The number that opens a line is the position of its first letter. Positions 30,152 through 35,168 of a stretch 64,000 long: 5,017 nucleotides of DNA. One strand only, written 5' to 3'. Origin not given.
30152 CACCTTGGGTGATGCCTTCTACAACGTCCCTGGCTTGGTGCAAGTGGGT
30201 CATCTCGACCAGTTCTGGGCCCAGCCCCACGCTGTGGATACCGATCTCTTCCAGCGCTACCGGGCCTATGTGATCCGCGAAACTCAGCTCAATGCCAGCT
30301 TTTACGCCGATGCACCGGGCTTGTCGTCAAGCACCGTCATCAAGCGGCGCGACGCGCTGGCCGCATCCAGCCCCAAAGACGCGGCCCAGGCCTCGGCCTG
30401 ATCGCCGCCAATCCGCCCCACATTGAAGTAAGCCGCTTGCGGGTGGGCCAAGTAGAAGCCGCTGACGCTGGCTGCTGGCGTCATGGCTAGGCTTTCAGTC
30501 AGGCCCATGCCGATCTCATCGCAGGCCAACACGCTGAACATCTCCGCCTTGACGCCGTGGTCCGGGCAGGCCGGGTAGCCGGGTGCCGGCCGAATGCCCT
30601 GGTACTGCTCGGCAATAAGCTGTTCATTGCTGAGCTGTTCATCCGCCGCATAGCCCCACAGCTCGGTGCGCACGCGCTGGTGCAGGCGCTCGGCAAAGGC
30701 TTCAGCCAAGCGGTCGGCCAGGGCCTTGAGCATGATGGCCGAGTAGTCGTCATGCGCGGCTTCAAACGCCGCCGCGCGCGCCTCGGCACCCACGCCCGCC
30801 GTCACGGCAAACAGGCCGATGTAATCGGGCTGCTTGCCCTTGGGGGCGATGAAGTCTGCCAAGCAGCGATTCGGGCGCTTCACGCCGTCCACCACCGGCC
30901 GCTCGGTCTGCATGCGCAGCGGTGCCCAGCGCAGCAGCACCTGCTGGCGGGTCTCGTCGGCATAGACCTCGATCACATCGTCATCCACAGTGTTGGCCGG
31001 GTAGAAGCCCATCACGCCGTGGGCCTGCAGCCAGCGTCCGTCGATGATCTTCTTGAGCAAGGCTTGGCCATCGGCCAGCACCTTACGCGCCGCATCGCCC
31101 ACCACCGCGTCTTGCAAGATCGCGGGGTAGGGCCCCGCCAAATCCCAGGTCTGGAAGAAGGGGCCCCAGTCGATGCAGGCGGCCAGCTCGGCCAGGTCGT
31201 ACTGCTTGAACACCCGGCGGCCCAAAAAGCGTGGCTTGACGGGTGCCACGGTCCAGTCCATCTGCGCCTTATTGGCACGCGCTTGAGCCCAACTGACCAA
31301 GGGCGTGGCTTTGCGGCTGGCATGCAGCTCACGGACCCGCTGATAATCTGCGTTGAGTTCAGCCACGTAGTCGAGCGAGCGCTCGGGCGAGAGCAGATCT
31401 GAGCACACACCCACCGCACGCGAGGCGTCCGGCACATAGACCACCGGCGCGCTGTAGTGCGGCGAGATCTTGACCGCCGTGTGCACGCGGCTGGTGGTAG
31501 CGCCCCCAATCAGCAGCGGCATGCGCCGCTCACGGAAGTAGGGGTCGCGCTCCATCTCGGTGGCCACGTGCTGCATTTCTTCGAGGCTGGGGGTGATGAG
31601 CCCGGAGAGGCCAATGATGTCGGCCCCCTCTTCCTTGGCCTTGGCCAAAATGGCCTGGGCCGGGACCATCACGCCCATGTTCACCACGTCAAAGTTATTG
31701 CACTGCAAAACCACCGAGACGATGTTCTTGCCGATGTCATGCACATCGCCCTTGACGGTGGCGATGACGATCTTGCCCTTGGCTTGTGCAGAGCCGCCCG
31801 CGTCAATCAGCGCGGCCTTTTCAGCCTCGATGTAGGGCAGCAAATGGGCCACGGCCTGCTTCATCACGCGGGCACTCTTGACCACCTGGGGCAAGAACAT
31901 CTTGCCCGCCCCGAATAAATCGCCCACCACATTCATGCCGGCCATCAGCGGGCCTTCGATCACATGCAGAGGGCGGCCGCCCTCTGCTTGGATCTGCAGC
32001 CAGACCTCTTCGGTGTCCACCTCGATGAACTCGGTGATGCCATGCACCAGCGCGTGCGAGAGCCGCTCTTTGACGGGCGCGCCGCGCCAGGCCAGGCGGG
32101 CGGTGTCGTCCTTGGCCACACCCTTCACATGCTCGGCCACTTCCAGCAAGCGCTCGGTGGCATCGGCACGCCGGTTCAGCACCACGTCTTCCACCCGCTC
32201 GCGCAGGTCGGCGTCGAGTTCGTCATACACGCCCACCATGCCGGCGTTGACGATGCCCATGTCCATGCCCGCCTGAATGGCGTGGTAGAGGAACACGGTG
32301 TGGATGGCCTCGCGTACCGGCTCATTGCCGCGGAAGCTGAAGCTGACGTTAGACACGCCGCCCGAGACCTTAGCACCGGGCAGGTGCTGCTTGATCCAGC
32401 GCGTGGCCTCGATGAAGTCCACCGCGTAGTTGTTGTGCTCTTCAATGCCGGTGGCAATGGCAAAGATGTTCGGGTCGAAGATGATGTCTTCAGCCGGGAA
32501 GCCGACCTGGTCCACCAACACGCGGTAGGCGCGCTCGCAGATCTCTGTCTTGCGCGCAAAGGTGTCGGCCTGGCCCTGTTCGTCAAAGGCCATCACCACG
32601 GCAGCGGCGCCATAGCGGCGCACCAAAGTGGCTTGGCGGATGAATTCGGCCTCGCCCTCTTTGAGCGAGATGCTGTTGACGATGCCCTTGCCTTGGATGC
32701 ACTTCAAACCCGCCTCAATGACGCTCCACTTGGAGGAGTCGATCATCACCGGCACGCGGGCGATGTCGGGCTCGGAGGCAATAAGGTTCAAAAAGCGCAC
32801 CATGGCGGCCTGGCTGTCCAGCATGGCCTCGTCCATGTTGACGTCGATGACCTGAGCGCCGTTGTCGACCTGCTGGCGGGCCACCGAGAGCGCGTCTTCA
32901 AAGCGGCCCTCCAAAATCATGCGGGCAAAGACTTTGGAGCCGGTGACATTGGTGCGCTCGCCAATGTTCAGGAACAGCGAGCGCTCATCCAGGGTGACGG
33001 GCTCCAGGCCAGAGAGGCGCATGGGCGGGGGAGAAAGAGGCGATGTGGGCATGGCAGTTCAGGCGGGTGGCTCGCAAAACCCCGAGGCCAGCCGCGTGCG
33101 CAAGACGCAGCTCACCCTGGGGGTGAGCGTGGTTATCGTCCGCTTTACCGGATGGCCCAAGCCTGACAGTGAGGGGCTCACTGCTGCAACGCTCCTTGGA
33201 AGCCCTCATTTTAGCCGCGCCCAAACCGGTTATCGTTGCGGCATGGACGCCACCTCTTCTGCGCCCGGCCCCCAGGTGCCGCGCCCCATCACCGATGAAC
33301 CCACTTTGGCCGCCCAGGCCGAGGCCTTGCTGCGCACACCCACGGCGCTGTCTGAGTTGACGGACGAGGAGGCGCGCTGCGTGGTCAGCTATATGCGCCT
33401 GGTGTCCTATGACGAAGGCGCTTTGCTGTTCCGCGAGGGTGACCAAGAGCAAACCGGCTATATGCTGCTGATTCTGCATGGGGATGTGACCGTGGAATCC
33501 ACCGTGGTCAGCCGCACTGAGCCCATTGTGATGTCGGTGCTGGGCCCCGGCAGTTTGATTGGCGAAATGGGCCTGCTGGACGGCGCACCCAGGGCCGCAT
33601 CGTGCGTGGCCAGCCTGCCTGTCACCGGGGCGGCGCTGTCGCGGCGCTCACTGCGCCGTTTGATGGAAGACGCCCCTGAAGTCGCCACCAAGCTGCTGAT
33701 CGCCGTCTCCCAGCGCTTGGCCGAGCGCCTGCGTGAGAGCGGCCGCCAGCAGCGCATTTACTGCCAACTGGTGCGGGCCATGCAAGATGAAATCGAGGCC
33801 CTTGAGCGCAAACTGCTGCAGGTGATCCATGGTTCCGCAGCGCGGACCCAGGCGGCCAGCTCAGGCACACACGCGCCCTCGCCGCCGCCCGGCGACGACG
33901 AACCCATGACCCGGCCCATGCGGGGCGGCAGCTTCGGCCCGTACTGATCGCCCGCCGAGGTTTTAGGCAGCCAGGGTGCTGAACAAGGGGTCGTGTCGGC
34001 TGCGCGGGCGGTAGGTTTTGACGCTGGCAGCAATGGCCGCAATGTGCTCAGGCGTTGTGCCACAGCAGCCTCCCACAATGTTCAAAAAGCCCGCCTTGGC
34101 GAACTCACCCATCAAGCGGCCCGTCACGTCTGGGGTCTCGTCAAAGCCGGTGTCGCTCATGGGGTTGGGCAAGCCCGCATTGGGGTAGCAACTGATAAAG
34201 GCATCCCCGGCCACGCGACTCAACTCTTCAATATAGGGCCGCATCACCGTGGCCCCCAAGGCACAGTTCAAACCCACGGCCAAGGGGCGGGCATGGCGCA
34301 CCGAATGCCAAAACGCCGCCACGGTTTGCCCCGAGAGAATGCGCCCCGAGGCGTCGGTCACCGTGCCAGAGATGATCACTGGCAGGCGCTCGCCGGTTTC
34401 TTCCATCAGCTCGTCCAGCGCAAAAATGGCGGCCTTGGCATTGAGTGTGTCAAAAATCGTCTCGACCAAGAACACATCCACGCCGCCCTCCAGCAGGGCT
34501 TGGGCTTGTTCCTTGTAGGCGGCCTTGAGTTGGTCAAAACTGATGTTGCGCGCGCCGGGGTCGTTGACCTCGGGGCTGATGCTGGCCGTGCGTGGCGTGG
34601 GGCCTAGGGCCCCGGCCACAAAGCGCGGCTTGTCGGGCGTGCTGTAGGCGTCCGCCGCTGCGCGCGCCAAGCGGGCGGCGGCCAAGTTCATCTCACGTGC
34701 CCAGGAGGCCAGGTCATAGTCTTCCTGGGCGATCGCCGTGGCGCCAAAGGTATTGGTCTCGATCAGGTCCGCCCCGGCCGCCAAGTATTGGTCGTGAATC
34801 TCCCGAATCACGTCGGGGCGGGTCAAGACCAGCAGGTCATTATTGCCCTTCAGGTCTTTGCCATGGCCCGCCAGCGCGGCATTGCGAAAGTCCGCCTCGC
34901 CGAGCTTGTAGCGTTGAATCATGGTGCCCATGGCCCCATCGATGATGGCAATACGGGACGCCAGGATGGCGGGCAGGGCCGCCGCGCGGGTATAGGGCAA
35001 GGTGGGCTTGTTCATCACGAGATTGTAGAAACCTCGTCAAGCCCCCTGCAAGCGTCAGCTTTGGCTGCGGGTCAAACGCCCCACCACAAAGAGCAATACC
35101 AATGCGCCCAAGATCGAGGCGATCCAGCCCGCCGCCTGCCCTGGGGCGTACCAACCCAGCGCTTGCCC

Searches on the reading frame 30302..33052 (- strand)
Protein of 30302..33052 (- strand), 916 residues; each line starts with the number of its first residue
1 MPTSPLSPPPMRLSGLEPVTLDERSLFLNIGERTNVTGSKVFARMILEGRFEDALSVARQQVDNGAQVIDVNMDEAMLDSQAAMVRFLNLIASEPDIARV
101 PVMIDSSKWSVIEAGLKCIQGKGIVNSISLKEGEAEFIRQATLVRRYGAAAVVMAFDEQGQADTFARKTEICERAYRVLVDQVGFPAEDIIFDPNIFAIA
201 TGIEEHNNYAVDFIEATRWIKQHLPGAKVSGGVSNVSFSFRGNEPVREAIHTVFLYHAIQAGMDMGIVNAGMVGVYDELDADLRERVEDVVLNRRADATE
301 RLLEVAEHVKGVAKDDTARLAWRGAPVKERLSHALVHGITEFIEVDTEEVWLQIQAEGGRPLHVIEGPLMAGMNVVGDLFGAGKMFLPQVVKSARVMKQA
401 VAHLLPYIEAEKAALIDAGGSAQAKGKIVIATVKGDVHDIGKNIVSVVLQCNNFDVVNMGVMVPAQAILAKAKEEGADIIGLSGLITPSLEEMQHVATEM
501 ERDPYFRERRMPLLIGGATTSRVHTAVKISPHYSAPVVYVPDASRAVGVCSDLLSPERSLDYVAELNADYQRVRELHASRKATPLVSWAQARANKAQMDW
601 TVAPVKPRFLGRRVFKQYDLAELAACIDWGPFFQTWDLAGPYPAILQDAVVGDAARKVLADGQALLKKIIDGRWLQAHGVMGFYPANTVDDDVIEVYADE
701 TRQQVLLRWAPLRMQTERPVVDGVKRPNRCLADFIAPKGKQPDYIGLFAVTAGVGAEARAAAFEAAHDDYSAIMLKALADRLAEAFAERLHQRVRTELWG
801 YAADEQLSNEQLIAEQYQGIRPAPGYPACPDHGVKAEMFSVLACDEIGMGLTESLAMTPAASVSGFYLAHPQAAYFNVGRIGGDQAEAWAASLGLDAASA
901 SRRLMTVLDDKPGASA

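Call 85: search_protein_families(library=pfam, proteins=[window:30302-33052:-], max_evalue=0.00001)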
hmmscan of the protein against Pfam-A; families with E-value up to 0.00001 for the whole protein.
window:30302-33052:- (916 aa): 4 families
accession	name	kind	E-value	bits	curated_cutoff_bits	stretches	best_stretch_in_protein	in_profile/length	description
PF02965.22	Met_synt_B12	-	3.4e-115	384.6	25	1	619-891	1-270/273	Vitamin B12 dependent methionine synthase, activation domain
PF00809.28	Pterin_bind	-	1.9e-63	214.8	25.5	1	31-269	1-244/244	Pterin binding enzyme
PF02607.22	B12-binding_2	-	2e-22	79.6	23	1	328-404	2-73/74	B12 binding domain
PF02310.24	B12-binding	-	4e-18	65.9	32.1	1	426-519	1-90/121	B12 binding domain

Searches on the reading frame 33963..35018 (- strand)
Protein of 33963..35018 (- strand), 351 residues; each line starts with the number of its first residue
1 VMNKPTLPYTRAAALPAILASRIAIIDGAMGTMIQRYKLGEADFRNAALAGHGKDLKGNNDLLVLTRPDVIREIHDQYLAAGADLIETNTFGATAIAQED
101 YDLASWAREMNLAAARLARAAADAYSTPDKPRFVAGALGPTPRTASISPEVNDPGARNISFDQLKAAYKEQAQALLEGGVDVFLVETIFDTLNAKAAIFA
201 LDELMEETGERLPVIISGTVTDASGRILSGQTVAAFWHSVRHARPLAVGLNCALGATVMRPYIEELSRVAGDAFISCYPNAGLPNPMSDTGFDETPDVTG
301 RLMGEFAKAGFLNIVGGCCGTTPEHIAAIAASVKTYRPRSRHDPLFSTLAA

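Call 85: search_protein_families(library=pfam, proteins=[window:33963-35018:-], max_evalue=0.00001)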
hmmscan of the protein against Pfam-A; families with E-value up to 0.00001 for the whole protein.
window:33963-35018:- (351 aa): 1 family
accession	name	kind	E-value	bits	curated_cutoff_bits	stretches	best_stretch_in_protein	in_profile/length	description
PF02574.22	S-methyl_trans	-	2.1e-97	326.8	22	1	25-332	2-282/283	Homocysteine S-methyltransferase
